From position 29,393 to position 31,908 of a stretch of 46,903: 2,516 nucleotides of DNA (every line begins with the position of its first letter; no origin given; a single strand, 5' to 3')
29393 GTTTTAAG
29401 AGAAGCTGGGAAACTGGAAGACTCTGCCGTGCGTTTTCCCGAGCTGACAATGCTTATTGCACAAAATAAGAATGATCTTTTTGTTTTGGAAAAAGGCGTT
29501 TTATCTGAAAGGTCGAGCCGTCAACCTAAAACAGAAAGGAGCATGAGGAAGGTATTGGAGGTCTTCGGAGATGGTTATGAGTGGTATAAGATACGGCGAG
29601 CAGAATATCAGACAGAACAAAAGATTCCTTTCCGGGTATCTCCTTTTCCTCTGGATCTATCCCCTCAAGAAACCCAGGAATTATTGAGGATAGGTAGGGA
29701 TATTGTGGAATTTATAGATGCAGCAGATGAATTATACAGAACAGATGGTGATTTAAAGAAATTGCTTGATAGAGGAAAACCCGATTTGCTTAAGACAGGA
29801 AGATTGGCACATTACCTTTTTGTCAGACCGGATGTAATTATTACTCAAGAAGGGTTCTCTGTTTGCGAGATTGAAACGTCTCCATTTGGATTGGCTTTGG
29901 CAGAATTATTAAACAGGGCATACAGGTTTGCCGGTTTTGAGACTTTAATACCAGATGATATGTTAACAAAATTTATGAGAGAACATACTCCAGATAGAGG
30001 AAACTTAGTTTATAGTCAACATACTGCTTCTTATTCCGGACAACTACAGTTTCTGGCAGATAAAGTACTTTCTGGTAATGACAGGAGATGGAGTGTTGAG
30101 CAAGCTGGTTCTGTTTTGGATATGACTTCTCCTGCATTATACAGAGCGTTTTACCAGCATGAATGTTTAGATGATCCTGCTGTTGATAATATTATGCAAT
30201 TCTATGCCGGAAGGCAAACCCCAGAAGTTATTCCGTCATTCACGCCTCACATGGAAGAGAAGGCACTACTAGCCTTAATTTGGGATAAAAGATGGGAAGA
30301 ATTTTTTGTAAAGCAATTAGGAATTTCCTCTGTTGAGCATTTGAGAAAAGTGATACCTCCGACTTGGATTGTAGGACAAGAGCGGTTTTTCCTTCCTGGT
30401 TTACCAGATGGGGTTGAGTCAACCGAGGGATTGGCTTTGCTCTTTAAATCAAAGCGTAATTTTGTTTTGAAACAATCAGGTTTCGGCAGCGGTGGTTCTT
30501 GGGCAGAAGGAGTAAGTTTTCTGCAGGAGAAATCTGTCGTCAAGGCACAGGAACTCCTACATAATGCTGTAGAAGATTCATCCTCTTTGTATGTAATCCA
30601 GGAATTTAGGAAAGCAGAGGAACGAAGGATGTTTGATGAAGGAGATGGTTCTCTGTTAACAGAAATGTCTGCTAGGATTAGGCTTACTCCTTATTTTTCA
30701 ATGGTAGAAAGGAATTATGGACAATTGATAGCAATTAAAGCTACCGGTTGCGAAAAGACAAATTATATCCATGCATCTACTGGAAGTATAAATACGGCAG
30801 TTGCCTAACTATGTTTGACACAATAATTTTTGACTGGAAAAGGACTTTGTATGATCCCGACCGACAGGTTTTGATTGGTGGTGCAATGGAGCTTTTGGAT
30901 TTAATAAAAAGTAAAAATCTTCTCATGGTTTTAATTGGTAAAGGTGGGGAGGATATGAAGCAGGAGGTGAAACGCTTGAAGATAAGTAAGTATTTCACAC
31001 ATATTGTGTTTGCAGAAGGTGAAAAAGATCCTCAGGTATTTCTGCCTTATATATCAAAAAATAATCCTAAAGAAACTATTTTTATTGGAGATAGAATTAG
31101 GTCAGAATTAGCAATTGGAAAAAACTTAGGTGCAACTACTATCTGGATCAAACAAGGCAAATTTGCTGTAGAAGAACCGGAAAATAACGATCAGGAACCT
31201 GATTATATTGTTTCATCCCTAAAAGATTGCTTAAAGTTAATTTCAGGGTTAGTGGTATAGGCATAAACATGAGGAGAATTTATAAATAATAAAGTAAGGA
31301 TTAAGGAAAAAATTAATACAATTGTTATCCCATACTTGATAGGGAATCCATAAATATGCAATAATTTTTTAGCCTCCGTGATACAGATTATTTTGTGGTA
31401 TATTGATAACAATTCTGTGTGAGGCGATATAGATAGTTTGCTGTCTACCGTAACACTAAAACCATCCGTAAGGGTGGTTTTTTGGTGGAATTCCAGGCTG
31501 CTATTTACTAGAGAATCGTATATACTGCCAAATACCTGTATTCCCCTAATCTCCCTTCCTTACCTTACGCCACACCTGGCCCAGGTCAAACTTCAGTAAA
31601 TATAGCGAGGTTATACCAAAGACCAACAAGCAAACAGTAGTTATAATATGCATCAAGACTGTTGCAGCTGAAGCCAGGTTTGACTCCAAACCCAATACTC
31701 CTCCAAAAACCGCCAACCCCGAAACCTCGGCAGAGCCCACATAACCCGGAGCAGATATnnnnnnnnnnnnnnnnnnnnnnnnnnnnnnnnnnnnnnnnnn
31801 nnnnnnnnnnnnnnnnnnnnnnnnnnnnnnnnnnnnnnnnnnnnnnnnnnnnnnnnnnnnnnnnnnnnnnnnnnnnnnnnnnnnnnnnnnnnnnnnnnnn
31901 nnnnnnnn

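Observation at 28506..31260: Cargo operon: histidine-phosphatase/ATP-grasp fusion protein plus a HAD-like protein with D-x-K motif I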

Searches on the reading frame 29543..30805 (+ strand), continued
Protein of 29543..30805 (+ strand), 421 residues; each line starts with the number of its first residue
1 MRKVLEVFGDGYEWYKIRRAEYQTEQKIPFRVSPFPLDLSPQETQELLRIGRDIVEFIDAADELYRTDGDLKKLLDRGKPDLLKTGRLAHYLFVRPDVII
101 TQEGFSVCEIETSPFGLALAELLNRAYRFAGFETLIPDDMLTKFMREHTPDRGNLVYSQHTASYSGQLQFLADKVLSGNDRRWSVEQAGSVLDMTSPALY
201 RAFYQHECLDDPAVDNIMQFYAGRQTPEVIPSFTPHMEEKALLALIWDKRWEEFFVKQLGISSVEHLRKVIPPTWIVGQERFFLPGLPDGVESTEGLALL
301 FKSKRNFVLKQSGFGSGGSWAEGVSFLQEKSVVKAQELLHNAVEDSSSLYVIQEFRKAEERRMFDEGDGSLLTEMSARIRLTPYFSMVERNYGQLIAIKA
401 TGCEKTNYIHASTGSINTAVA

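Call 83: search_protein_families(library=pfam, proteins=[L026:8751-9329:+, L026:9329-9742:+, L026:5884-6804:-, L088:9349-10506:+, L088:10542-11297:+, L120:9332-10258:+, L025:1356-2645:-, L043:5768-7132:-], max_evalue=0.001)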
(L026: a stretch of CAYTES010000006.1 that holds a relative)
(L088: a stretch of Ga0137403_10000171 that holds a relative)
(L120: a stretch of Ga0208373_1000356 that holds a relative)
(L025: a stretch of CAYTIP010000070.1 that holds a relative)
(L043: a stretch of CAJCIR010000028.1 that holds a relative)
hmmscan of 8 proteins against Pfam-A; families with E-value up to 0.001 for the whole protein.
L026:8751-9329:+ (193 aa): 1 family
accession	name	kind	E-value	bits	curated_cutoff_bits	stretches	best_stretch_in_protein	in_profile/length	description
PF00677.23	Lum_binding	-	3.5e-47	158.8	27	2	98-182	1-86/86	Lumazine binding domain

L026:9329-9742:+ (138 aa): 1 family
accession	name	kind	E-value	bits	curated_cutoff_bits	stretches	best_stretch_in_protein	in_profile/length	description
PF00885.24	DMRL_synthase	-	5e-46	156.5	26.7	1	1-137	2-139/139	6,7-dimethyl-8-ribityllumazine synthase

L026:5884-6804:- (306 aa): 3 families
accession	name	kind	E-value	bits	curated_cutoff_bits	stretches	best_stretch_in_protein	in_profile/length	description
PF00535.33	Glycos_transf_2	-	1.8e-24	87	23.3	1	3-118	1-113/168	Glycosyl transferase family 2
PF10111.15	Glyco_tranf_2_2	-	1.2e-09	38.5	27.3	1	21-205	18-201/276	Glycosyltransferase like family 2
PF13641.12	Glyco_tranf_2_3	-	1.2e-06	29.2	27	1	2-226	3-216/230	Glycosyltransferase like family 2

L088:9349-10506:+ (386 aa): 3 families
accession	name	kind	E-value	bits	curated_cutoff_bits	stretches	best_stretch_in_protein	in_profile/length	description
PF01266.30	DAO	-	7e-19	69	27.9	1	17-321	3-316/353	FAD dependent oxidoreductase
PF07992.20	Pyr_redox_2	-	4.9e-06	26.6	26.1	1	9-49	138-178/291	Pyridine nucleotide-disulphide oxidoreductase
PF00070.33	Pyr_redox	-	0.0003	21.7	22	1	16-48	2-34/82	Pyridine nucleotide-disulphide oxidoreductase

L088:10542-11297:+ (252 aa): 1 family
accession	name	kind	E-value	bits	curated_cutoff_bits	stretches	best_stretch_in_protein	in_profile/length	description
PF00248.27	Aldo_ket_red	-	1.6e-25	90.2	24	1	11-206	2-195/291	Aldo/keto reductase family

L120:9332-10258:+ (309 aa): 0 families

L025:1356-2645:- (429 aa): 1 family
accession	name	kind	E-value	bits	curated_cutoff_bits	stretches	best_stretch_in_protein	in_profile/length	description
PF01566.24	Nramp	-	7.8e-73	246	29.8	1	32-402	1-356/357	Natural resistance-associated macrophage protein-like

L043:5768-7132:- (454 aa): 1 family
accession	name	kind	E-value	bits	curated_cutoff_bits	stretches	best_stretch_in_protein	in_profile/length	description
PF06143.16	Baculo_11_kDa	-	0.00046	20.2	28.4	0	74-123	14-64/84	Baculovirus 11 kDa family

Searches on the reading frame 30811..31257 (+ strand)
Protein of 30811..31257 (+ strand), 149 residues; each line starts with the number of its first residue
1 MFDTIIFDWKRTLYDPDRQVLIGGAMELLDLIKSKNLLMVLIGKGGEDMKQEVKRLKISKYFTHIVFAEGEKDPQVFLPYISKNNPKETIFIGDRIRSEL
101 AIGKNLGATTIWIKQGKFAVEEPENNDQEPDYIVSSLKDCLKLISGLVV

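Call 3: search_protein_families(library=pfam, proteins=[window:30811-31257:+], max_evalue=1)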
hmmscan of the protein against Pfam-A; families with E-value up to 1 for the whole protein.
window:30811-31257:+ (149 aa): 4 families
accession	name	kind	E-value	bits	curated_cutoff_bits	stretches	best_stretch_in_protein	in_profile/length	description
PF13242.12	Hydrolase_like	-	9.7e-11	41.9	22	1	84-140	19-75/75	HAD-hyrolase-like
PF13419.12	HAD_2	-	5.2e-06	27.1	23.8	1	8-113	68-178/178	Haloacid dehalogenase-like hydrolase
PF09419.16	PGP_phosphatase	-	5.9e-05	23.2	20.4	1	28-116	71-166/168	Mitochondrial PGP phosphatase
PF00702.32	Hydrolase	-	0.0026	18.6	26.4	1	17-107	95-191/191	haloacid dehalogenase-like hydrolase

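Call 4: search_protein_families(library=ncbifam, proteins=[window:30811-31257:+], max_evalue=1)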
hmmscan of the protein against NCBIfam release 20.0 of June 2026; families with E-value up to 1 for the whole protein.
window:30811-31257:+ (149 aa): 22 families
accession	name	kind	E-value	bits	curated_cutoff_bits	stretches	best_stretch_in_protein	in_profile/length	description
TIGR02253.1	CTE7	subfamily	4.8e-12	46.1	169.75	1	25-139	99-219/221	TIGR02253 family HAD-type hydrolase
TIGR02254.1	YjjG_YfnB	equivalog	5.4e-09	35.8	159.9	1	18-141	95-220/223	YjjG family noncanonical pyrimidine nucleotidase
NF006976.0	PRK09449.1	equivalog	1.1e-07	31.6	183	1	22-144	97-222/225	pyrimidine 5'-nucleotidase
TIGR01452.1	PGP_euk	subfamily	2.9e-06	26.9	201.95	1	84-139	214-278/279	phosphoglycolate/pyridoxal phosphate family phosphatase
NF053752.1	TK1734_fam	exception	3.9e-06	26.3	475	1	83-143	198-258/260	2-phosphoglycolate phosphatase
TIGR01458.1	HAD-SF-IIA-hyp3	hypoth_equivalog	1.9e-05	24.2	175.95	1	85-144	195-254/257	TIGR01458 family HAD-type hydrolase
NF052576.1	PymNtasePynAStpc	equivalog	2e-05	24.4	350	1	23-144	102-227/229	pyrimidine 5'-nucleotidase PynA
NF009804.0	PRK13288.1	equivalog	5.7e-05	22.7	218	1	31-145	93-211/215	pyrophosphatase PpaX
TIGR01460.1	HAD-SF-IIA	subfamily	0.00011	22.1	100.15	1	85-116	213-246/246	HAD-IIA family hydrolase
TIGR01549.1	HAD-SF-IA-v1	subfamily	0.00014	22.3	23.3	1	30-107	69-149/149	HAD-IA family hydrolase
TIGR01668.1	YqeG_hyp_ppase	hypoth_equivalog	0.00015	21.4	89.1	1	4-118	27-140/170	YqeG family HAD IIIA-type phosphatase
TIGR02252.1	DREG-2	subfamily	0.00049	19.9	155.2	1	21-112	106-203/203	HAD hydrolase, REG-2-like, family IA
NF053830.1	RUBPPhHalo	equivalog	0.0011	18.6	330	1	84-143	174-233/234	ribulose-1,5-bisphosphate 5-phosphatase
TIGR01662.1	HAD-SF-IIIA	subfamily_domain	0.003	17.7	44.6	1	79-115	101-140/141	HAD-IIIA family hydrolase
TIGR01457.1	HAD-SF-IIA-hyp2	hypoth_equivalog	0.0034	16.9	247.65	1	87-139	196-248/249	TIGR01457 family HAD-type hydrolase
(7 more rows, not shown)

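Call 64: search_solved_structures(query=A4, max_evalue=0.01, show_alignments=3)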
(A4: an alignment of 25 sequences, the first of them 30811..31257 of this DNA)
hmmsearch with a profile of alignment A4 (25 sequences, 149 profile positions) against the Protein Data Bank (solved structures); distinct sequences matched with E-value up to 0.01: 57.
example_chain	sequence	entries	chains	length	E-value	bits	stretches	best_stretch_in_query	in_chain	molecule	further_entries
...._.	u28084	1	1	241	3.2e-15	59.3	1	23-145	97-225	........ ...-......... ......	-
1zjj_A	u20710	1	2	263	6.3e-10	42.1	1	53-146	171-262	hypothetical protein PH1952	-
1vjr_A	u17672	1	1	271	4.7e-09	39.3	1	87-144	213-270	4-nitrophenylphosphatase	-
2gfh_A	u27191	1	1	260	7e-09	38.7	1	19-146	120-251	haloacid dehalogenase-like hydrolase domain containing 4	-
3ed5_A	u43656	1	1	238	7.8e-09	38.6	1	18-145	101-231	YfnB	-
3i76_A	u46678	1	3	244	8.4e-09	38.5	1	18-145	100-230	Putative HAD-hydrolase yfnB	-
1pw5_A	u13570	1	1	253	5.5e-08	35.8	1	87-139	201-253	nagD protein, putative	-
4knv_A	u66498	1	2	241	6.4e-08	35.6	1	17-146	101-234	N-acylneuraminate-9-phosphatase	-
3kzx_A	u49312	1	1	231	1e-07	35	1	16-97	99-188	HAD-superfamily hydrolase, subfamily IA, variant 1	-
4knw_A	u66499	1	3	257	1.1e-07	34.9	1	17-146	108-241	N-acylneuraminate-9-phosphatase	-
2w4m_A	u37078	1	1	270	1.3e-07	34.6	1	17-146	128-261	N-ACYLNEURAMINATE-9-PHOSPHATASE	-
3pdw_A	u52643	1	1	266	5.5e-07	32.6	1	85-145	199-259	Uncharacterized hydrolase yutF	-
2om6_A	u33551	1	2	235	6.8e-07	32.3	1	11-145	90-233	Probable phosphoserine phosphatase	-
3qnm_A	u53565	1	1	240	7.2e-07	32.2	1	16-146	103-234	Haloacid dehalogenase-like hydrolase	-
3ddh_A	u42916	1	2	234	3.2e-06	30.1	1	20-107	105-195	Putative haloacid dehalogenase-like family hydrolase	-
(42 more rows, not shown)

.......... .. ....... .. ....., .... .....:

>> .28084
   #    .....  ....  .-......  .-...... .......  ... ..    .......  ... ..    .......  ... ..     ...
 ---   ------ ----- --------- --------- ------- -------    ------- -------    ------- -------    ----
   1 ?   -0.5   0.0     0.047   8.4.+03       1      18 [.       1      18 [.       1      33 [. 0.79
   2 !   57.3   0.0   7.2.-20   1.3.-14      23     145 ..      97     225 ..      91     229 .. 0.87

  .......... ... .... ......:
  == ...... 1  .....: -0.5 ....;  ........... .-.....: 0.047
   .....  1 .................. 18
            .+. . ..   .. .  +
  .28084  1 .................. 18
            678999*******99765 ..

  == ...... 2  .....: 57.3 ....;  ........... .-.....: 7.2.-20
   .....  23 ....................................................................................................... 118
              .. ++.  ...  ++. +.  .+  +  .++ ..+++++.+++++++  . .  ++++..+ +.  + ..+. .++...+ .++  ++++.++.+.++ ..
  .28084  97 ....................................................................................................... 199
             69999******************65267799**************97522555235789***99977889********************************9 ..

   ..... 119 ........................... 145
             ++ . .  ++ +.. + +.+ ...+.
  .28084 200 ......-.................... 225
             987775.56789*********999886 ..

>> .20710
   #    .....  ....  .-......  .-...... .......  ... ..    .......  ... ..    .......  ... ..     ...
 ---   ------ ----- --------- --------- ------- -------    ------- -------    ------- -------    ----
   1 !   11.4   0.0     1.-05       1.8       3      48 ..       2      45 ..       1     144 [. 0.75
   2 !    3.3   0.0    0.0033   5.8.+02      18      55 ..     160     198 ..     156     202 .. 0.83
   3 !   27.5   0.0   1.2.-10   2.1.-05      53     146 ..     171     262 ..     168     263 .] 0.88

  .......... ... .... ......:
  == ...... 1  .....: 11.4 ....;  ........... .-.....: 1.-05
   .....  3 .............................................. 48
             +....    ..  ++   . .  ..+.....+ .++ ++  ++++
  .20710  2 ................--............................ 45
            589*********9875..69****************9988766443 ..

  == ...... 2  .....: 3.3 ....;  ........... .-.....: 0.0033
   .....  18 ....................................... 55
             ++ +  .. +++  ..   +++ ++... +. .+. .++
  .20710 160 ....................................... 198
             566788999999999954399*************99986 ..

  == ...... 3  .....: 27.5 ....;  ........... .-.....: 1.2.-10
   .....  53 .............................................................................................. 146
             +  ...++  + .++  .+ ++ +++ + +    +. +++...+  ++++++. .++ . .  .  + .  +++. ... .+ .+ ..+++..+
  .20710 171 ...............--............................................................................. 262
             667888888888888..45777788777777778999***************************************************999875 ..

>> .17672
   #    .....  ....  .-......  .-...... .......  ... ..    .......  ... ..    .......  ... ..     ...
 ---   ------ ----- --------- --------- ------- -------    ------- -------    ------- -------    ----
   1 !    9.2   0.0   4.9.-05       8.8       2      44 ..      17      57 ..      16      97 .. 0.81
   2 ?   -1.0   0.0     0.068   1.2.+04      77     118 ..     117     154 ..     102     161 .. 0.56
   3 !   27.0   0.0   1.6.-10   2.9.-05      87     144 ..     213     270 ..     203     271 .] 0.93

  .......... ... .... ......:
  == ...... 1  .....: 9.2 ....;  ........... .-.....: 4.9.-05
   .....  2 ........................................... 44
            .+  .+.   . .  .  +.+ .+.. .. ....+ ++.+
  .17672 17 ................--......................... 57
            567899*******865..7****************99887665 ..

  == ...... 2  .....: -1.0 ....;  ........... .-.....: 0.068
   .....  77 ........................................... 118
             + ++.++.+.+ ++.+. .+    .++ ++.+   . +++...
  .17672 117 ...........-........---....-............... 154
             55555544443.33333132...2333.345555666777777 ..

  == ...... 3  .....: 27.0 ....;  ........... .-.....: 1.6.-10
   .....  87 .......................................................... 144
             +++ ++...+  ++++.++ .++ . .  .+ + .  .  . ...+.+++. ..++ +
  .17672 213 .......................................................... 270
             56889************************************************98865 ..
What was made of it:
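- Closest known: HAD-IA hydrolases of the PH1655/CTE7. Same: HAD-DWK aligns to the core domain and to motifs I, III and IV (calls 4, 64).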

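Call 67: search_protein_families(library=padloc, proteins=[window:30811-31257:+], max_evalue=0.01)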
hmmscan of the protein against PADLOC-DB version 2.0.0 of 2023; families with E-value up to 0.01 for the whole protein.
window:30811-31257:+ (149 aa): 0 families

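Call 70: find_homologous_proteins(query=A4, max_evalue=0.00001)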
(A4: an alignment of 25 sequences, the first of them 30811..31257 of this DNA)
Query A4 (25 sequences) (149 aa, profile of the alignment): 484 proteins with E <= 0.00001 among 3178 candidates; the best 120 are listed.
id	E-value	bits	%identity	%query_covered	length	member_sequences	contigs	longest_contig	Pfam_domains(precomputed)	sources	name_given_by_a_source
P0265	9.3e-65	235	65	97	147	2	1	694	PF13419.13,PF13242.13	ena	-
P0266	2.0e-64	234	100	100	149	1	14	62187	PF13419.13,PF13242.13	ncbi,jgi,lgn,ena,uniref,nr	ncbi:hypothetical protein A3C26_00435 [Candidatus Daviesbacteria bacterium RIFCSPHIGHO2_02_FULL_39_1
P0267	6.1e-64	232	65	99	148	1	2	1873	PF13419.13,PF13242.13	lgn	-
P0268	8.1e-64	232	67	99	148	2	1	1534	PF13419.13,PF13242.13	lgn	-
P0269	1.0e-63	231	66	99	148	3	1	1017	PF13419.13,PF09419.17,PF13242.13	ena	-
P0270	1.3e-63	231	65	97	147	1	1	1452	PF13242.13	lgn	-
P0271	2.1e-63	230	68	97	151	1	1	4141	PF13419.13,PF13242.13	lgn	-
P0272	2.1e-63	230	69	97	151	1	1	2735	PF13242.13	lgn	-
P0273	2.2e-63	230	67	95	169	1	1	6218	PF13419.13,PF13242.13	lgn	-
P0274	2.3e-63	230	63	100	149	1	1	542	PF09419.17,PF13242.13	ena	-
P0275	2.7e-63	230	65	97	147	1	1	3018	PF13419.13,PF13242.13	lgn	-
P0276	3.1e-63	230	69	99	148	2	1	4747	PF13242.13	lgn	-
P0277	3.3e-63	230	68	97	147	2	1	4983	PF13242.13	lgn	-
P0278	3.5e-63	230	74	98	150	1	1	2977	PF13242.13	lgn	-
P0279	3.9e-63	229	62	95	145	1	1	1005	PF13242.13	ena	-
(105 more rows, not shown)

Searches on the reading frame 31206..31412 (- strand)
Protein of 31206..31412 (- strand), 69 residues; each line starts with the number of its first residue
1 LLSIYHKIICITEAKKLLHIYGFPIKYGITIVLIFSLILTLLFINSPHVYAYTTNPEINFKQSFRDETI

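Call 72: search_protein_families(library=pfam, proteins=[window:31206-31412:-], max_evalue=0.01)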
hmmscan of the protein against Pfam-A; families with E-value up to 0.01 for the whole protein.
window:31206-31412:- (69 aa): 0 families

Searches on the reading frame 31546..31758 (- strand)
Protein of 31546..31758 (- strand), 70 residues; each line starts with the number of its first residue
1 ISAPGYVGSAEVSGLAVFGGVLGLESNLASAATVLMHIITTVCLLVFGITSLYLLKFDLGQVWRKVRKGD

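Call 72: search_protein_families(library=pfam, proteins=[window:31546-31758:-], max_evalue=0.01)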
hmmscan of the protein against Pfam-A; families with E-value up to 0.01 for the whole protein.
window:31546-31758:- (70 aa): 1 family
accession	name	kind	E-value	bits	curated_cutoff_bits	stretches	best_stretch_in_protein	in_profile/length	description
PF03706.18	LPG_synthase_TM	-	0.0015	18.5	33.4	1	2-48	257-302/302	Lysylphosphatidylglycerol synthase TM region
